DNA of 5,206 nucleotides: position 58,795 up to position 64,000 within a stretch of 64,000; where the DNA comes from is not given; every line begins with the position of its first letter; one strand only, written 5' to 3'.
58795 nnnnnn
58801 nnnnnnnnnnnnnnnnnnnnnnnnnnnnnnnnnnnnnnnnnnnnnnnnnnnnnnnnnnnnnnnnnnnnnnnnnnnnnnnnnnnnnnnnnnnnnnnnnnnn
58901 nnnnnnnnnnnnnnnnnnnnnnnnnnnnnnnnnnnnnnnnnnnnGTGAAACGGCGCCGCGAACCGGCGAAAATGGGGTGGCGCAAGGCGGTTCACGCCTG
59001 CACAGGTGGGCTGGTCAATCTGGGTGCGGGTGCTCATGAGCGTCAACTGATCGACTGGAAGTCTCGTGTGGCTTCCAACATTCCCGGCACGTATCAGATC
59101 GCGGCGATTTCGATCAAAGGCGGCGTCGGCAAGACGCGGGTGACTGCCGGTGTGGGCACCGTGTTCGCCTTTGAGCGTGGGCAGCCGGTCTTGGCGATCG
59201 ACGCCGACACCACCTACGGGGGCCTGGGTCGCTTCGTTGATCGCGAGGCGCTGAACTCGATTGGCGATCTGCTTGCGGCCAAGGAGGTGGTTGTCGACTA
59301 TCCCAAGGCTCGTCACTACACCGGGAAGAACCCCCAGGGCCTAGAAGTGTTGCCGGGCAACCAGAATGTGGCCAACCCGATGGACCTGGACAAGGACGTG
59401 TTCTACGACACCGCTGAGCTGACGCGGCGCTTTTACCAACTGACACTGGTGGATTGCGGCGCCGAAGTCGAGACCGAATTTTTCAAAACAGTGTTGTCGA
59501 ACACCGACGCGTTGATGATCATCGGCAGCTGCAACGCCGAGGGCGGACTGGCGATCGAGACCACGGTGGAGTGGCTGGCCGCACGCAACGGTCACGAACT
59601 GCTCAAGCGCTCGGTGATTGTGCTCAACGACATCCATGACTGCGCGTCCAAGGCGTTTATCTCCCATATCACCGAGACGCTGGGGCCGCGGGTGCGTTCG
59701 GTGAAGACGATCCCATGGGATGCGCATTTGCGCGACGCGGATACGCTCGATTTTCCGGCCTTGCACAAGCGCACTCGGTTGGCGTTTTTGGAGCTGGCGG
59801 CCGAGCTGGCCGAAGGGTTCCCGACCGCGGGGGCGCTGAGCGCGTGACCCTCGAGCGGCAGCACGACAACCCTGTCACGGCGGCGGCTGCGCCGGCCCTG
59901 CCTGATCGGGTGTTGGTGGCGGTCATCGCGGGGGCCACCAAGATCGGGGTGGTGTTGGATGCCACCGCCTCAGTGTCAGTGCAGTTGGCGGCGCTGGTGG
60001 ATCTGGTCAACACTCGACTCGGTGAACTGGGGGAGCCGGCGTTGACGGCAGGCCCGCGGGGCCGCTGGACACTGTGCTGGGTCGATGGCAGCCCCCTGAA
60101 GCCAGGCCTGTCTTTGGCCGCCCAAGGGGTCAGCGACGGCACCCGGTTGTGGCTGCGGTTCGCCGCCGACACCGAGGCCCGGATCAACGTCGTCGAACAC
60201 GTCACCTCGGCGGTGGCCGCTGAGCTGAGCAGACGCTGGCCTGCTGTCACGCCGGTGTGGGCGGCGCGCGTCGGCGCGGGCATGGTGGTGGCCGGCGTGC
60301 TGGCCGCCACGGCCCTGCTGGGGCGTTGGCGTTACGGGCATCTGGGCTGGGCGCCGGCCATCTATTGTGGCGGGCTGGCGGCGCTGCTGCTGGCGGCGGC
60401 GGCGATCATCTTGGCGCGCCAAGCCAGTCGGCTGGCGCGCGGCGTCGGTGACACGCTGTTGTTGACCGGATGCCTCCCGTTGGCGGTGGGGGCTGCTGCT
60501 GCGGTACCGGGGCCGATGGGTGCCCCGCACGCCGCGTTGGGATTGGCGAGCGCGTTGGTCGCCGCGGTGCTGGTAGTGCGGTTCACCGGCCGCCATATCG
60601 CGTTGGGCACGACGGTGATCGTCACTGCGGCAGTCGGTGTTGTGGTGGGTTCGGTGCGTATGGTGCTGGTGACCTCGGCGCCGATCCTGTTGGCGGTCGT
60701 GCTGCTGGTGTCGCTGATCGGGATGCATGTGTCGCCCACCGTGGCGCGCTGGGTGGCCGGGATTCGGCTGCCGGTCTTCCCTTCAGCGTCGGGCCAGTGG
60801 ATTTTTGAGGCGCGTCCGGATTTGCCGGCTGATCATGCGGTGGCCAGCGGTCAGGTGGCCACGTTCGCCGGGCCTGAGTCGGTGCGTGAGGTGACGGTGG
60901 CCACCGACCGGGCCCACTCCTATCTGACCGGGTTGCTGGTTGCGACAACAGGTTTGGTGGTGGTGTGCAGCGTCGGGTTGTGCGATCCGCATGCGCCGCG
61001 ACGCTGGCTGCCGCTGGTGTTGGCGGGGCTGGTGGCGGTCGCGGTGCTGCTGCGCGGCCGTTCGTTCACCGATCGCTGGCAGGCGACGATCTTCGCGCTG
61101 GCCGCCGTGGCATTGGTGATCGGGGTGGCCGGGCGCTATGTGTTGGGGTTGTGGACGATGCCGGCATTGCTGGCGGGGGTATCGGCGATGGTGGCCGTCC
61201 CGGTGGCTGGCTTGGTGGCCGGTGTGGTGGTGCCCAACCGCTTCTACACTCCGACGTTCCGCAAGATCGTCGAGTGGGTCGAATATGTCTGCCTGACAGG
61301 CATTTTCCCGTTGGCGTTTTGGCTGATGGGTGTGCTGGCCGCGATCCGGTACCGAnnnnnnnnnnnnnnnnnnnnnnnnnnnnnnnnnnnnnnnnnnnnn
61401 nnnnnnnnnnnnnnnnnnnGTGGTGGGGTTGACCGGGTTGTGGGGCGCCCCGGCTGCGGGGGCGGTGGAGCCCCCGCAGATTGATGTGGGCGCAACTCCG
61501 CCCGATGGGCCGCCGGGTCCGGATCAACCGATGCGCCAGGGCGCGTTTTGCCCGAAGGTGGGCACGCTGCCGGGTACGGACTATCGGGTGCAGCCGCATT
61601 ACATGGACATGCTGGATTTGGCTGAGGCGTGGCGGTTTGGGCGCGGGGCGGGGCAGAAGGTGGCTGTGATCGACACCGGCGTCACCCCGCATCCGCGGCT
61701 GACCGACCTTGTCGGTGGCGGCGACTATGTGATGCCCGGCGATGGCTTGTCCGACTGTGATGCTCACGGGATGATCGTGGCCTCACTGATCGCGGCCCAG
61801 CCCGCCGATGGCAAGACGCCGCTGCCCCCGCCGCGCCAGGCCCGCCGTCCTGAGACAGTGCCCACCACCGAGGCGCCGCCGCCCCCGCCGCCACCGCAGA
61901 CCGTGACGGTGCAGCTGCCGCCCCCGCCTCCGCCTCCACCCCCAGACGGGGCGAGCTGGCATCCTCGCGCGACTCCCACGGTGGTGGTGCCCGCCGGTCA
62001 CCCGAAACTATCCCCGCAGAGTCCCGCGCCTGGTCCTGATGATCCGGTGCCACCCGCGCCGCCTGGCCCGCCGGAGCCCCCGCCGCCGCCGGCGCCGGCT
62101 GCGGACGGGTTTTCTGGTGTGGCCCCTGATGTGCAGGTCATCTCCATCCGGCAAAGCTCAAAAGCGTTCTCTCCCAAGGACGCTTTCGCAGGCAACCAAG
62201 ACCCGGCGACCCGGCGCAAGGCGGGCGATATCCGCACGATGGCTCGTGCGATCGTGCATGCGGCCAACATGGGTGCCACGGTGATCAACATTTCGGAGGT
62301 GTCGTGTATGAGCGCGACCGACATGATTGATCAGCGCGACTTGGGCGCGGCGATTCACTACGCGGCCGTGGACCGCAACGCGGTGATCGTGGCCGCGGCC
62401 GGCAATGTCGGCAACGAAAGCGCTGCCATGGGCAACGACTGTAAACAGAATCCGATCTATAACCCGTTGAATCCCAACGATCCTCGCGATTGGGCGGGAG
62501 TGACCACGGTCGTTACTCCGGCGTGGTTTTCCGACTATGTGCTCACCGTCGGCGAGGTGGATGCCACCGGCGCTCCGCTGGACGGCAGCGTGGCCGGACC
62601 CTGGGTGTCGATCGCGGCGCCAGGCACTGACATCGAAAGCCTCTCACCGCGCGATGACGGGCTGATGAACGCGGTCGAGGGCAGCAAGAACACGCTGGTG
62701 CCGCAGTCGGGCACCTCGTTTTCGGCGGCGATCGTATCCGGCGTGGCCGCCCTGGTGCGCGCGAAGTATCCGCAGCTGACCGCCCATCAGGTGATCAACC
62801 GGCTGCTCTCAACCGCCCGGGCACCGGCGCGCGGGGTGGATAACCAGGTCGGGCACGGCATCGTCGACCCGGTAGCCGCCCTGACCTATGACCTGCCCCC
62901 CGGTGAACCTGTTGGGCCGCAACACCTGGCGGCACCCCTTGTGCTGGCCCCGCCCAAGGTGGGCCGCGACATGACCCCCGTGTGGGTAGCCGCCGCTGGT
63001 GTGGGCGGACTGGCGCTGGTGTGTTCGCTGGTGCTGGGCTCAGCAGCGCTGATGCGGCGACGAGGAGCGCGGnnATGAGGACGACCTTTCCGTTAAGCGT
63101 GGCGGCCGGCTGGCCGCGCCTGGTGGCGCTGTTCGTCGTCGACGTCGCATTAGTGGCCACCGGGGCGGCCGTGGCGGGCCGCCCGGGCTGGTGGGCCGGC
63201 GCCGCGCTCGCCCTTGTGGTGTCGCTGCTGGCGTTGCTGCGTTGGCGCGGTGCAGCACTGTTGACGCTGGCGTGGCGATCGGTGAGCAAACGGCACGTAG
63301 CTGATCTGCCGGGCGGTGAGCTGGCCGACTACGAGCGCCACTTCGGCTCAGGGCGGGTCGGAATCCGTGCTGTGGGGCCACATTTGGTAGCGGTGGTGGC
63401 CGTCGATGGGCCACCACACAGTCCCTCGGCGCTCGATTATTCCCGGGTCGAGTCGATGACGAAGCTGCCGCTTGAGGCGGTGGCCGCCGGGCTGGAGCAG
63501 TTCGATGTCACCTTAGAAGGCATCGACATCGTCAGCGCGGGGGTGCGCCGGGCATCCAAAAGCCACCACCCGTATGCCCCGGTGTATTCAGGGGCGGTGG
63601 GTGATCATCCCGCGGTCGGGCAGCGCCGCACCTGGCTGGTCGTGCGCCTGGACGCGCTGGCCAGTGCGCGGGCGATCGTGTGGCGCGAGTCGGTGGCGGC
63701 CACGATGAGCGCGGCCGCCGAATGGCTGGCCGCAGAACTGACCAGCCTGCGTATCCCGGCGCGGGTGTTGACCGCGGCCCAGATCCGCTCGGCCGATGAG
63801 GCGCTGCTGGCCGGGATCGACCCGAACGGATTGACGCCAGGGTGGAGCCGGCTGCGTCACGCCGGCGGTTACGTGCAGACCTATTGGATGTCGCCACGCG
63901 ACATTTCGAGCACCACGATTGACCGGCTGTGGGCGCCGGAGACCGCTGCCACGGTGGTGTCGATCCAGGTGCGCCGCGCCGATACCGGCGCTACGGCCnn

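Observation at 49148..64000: ESX locus with mixed features: EsxM/EsxN (ESX-5-type) substrates, but a single fused EccC and an EspI-like ATPase between espG and eccD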

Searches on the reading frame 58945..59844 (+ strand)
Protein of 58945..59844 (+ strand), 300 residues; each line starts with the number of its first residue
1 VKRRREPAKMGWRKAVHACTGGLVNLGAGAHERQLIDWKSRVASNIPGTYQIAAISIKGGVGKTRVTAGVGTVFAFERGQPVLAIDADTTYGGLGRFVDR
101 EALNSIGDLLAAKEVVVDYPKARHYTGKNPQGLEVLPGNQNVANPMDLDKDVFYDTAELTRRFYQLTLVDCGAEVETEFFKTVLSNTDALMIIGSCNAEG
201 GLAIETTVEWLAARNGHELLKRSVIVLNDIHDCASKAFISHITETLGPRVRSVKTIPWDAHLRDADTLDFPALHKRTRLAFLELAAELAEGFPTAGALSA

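Call 58: search_solved_structures(query=window:58945-59844:+, max_evalue=0.01)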
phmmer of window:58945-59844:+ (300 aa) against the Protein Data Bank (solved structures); distinct sequences matched with E-value up to 0.01: 5.
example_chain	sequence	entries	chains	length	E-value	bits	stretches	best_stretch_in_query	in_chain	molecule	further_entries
4v03_A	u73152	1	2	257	8.5e-09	38.3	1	54-193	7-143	SITE-DETERMINING PROTEIN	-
4v02_A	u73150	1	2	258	1.1e-07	34.7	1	54-193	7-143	SITE-DETERMINING PROTEIN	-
1g3q_A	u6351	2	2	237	1.2e-07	34.5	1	52-193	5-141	CELL DIVISION INHIBITOR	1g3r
1ion_A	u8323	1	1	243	2.1e-07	33.7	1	52-193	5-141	PROBABLE CELL DIVISION INHIBITOR MIND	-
1hyq_A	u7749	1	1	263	0.00011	24.8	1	52-233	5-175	CELL DIVISION INHIBITOR (MIND-1)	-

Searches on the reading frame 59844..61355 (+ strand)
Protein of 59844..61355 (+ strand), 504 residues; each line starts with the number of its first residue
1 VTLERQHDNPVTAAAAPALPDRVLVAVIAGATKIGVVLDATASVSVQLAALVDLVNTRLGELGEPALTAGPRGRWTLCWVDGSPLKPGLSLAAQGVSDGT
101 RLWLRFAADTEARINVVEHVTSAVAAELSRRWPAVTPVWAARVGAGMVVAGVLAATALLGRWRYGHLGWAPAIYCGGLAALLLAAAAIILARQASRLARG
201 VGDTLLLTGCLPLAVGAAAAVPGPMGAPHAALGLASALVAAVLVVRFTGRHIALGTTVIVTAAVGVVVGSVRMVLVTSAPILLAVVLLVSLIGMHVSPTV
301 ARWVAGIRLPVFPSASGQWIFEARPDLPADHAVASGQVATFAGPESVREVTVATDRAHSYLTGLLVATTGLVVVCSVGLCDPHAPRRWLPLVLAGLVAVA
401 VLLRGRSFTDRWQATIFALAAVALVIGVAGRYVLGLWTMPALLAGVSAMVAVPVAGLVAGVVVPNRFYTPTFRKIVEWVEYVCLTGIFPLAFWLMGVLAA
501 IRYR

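Call 9: search_protein_families(library=ncbifam, proteins=[window:59844-61355:+])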
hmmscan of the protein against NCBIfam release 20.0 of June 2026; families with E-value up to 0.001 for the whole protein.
window:59844-61355:+ (504 aa): 1 family
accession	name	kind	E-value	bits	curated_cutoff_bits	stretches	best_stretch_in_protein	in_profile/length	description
TIGR03920.1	T7SS_EccD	equivalog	4.8e-89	299.3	94.95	1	25-503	1-455/455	type VII secretion integral membrane protein EccD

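Call 10: search_protein_families(library=pfam, proteins=[window:59844-61355:+])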
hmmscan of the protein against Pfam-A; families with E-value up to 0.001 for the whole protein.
window:59844-61355:+ (504 aa): 2 families
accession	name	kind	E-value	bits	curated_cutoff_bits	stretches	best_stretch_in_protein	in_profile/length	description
PF19053.6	EccD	-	6.6e-38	130.9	30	1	145-502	4-337/339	EccD-like transmembrane domain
PF08817.16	YukD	-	5.9e-13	49.8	27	1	25-104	4-76/76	WXG100 protein secretion system (Wss), protein YukD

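Call 13: search_solved_structures(query=window:59844-61355:+, max_evalue=0.00001)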
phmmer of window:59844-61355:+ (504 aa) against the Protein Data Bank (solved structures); distinct sequences matched with E-value up to 0.00001: 3.
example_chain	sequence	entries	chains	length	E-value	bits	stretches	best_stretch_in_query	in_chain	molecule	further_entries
7b9f_X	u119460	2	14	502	4.9e-150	503.7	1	10-504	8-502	EccD5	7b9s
7np7_D1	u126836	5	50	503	5.4e-138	464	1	13-504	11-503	ESX-5 secretion system protein EccD5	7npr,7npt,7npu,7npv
7b7j_A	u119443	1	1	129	9.4e-33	116.9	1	10-131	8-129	Secretion protein Snm4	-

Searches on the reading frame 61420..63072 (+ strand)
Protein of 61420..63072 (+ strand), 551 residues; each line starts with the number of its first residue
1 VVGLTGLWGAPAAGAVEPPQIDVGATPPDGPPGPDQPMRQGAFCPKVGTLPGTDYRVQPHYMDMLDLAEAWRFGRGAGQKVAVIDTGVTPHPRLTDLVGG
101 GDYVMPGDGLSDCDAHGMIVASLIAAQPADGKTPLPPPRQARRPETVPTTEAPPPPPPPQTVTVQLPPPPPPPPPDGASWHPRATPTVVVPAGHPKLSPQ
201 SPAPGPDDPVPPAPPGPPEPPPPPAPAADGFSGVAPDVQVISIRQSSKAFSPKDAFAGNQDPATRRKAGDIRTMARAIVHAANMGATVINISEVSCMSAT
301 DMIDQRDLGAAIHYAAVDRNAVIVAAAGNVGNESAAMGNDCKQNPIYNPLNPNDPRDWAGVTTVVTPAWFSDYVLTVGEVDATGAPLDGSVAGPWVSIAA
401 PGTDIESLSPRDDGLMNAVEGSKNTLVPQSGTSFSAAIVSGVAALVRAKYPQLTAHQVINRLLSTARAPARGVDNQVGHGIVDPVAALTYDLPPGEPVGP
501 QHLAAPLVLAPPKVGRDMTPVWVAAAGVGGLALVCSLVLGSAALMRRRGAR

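Call 9: search_protein_families(library=ncbifam, proteins=[window:61420-63072:+])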
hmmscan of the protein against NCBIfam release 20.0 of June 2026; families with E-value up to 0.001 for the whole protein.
window:61420-63072:+ (551 aa): 4 families
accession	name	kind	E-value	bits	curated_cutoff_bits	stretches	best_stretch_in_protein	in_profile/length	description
TIGR03921.1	T7SS_mycosin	equivalog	1.2e-108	363.4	278.75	2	228-548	67-351/353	type VII secretion-associated serine protease mycosin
TIGR03895.1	protease_PatA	subfamily_domain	4.7e-10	38.8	421.05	2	267-333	40-102/606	PatA/PatG family cyanobactin maturation protease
NF033595.1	denti_PrtP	equivalog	1.2e-07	30.7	300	1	362-487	379-501/606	dentilisin complex serine proteinase subunit PrtP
NF042956.1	IteS_antiphage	equivalog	5.9e-05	21.5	900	0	81-126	259-303/747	S8 family anti-phage peptidase IteS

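Call 10: search_protein_families(library=pfam, proteins=[window:61420-63072:+])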
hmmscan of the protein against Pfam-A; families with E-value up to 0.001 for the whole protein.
window:61420-63072:+ (551 aa): 1 family
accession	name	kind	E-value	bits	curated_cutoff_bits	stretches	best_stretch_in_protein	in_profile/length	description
PF00082.27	Peptidase_S8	-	2.9e-30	106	21.8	2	229-480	72-288/288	Subtilase family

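Call 14: search_solved_structures(query=window:61420-63072:+, max_evalue=1e-20)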
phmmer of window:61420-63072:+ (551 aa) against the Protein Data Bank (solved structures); distinct sequences matched with E-value up to 1e-20: 7.
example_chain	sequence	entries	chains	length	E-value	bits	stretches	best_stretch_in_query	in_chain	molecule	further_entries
7np7_P1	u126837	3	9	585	6.5e-191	639.4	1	6-548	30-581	Mycosin-5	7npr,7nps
4kg7_A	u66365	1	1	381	6e-107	362.2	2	226-492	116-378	Peptidase S8 and S53, subtilisin, kexin, sedolisin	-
4kpg_A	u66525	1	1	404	2.9e-102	346.7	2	224-500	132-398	Membrane-anchored mycosin mycp1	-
4kb5_A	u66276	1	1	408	6e-102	345.7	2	224-513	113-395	Membrane-anchored mycosin mycp1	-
4j94_A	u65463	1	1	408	6.9e-102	345.4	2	224-500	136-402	Membrane-anchored mycosin mycp1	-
4hvl_A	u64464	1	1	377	1.7e-99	337.5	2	228-492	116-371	Membrane-anchored mycosin mycp1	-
4m1z_A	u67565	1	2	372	2.1e-92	314.1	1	224-513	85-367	Membrane-anchored mycosin mycp1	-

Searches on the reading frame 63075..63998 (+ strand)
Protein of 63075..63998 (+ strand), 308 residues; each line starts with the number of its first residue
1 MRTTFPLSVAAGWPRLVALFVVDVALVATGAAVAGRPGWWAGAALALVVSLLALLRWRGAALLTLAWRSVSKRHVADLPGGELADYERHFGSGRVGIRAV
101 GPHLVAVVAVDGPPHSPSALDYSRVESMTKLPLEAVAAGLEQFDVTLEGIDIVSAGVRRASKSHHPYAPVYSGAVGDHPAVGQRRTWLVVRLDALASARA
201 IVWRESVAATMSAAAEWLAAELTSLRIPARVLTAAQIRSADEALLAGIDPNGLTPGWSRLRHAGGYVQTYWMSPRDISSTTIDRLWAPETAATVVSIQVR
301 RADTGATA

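Call 25: search_protein_families(library=pfam, proteins=[window:63075-63998:+], max_evalue=0.0001)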
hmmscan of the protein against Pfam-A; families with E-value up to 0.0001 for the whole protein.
window:63075-63998:+ (308 aa): 1 family
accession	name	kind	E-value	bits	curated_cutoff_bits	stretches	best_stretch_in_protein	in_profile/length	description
PF11203.13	EccE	-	1.3e-18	67.6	23.7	1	180-272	1-97/97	Putative type VII ESX secretion system translocon, EccE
